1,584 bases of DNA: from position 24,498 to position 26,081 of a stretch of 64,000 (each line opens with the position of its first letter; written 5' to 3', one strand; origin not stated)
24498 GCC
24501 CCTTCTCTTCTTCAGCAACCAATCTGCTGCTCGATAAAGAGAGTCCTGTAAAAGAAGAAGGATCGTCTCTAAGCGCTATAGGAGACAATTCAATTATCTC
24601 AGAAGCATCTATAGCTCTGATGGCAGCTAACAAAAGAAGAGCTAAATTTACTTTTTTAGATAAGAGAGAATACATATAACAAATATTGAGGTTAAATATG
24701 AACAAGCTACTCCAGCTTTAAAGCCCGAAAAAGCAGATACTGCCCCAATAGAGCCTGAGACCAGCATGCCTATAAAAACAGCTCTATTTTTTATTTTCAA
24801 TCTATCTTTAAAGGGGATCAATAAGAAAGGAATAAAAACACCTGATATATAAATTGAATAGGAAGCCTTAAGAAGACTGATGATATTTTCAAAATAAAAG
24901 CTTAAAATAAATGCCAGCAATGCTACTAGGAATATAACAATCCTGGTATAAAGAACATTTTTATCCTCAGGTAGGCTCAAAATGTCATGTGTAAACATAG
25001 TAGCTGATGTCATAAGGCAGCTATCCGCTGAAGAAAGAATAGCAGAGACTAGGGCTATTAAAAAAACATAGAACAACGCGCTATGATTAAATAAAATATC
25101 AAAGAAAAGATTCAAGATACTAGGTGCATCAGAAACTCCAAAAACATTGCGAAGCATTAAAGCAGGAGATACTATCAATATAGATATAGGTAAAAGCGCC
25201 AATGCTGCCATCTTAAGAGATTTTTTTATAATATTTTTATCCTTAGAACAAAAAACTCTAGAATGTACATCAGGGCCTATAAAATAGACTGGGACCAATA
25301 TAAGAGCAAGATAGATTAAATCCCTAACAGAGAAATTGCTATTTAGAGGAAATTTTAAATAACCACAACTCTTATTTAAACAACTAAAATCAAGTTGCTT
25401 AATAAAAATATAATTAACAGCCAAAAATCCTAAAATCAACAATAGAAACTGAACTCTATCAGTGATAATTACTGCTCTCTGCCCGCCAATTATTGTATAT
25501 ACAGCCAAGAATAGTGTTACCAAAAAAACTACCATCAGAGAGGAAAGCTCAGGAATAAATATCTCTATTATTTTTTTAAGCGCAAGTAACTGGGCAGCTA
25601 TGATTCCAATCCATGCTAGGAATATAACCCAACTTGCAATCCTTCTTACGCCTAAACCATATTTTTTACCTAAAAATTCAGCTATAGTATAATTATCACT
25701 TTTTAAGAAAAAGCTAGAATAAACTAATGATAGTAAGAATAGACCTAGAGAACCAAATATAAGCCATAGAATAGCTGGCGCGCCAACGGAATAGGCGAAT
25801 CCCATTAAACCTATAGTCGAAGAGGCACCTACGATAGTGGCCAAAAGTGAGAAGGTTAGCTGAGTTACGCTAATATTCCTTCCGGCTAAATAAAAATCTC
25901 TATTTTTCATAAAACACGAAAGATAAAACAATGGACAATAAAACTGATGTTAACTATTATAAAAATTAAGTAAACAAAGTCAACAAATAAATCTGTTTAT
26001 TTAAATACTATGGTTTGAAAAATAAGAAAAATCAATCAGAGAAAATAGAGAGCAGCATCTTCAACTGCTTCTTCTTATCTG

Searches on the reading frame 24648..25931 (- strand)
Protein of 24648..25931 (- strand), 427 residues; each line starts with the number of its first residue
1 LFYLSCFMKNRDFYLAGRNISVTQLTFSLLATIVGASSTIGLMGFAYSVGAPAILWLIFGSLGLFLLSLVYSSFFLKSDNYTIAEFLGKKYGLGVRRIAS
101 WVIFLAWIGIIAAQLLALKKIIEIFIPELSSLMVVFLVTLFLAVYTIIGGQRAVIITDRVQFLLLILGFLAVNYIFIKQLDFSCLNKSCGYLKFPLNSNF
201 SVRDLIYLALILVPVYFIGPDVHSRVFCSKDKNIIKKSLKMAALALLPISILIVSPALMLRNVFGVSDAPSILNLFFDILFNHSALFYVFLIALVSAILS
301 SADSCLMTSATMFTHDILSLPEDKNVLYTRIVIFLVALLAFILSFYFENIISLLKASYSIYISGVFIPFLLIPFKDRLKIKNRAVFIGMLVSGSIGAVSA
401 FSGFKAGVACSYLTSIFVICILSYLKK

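Call 71: search_protein_families(library=pfam, proteins=[window:24648-25931:-], max_evalue=0.00001)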
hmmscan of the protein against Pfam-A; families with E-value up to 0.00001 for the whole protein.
window:24648-25931:- (427 aa): 1 family
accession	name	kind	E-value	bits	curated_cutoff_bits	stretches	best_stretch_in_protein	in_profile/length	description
PF00474.23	SSF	-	5e-19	68.9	22.8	1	13-379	1-395/406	Sodium:solute symporter family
